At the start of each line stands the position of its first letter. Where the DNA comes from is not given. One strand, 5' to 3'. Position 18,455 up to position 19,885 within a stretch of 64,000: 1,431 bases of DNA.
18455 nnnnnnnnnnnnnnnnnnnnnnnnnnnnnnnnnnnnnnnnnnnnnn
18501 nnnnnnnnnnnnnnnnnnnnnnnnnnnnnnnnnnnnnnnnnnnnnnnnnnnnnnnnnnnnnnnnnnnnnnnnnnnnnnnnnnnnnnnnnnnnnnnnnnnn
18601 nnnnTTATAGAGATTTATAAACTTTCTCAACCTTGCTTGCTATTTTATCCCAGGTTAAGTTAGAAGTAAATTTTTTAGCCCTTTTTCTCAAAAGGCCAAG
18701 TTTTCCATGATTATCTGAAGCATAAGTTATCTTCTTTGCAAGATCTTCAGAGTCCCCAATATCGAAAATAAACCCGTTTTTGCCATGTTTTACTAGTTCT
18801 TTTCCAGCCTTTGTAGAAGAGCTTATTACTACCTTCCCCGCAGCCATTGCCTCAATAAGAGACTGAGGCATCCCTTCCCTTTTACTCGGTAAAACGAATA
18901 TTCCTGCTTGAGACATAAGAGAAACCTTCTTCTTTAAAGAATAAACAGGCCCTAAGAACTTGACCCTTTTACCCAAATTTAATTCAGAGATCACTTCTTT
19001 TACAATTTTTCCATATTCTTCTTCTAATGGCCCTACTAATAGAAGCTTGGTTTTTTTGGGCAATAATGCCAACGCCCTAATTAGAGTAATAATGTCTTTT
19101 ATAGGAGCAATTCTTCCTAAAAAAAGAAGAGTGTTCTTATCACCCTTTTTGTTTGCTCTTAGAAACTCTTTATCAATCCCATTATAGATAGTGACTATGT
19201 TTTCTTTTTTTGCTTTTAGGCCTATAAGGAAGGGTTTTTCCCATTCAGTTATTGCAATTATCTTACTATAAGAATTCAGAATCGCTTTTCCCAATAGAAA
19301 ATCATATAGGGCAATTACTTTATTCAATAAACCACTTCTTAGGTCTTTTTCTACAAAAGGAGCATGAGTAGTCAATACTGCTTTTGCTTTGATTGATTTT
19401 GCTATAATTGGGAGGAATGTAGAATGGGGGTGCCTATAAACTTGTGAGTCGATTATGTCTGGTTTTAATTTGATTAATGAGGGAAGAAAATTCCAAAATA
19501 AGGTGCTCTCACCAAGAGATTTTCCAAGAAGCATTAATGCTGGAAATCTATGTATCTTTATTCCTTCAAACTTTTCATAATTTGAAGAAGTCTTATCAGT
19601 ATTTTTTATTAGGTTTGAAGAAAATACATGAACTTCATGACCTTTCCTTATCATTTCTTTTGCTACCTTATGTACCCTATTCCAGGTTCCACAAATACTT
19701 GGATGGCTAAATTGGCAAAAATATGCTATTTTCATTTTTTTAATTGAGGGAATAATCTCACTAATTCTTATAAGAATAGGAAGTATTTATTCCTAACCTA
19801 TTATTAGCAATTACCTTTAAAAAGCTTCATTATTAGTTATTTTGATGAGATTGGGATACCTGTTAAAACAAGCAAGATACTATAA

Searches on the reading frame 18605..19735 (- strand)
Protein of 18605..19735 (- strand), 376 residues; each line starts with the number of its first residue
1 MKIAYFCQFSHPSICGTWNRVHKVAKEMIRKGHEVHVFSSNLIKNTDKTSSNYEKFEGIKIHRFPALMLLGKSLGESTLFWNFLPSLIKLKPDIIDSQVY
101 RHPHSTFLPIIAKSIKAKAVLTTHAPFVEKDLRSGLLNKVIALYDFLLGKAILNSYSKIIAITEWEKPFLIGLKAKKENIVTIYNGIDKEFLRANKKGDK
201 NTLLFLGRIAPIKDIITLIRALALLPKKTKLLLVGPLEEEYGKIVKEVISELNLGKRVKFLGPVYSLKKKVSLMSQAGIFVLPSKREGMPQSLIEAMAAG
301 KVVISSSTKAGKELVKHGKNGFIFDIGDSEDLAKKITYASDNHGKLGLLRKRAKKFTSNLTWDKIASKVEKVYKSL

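Call 65: search_protein_families(library=pfam, proteins=[window:18605-19735:-], max_evalue=0.00001)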
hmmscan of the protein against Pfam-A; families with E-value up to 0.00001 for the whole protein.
window:18605-19735:- (376 aa): 4 families
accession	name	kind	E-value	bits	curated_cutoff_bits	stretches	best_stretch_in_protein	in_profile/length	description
PF00534.26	Glycos_transf_1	-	9.3e-35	120.1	26.4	1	193-355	8-171/172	Glycosyl transferases group 1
PF13692.12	Glyco_trans_1_4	-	2.2e-29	103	27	1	201-339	2-139/142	Glycosyl transferases group 1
PF13439.12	Glyco_transf_4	-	1.1e-17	65.1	28.5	1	16-190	3-169/170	Glycosyltransferase Family 4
PF13579.12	Glyco_trans_4_4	-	4.2e-10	40.6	29.7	1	16-186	2-158/158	Glycosyl transferase 4-like domain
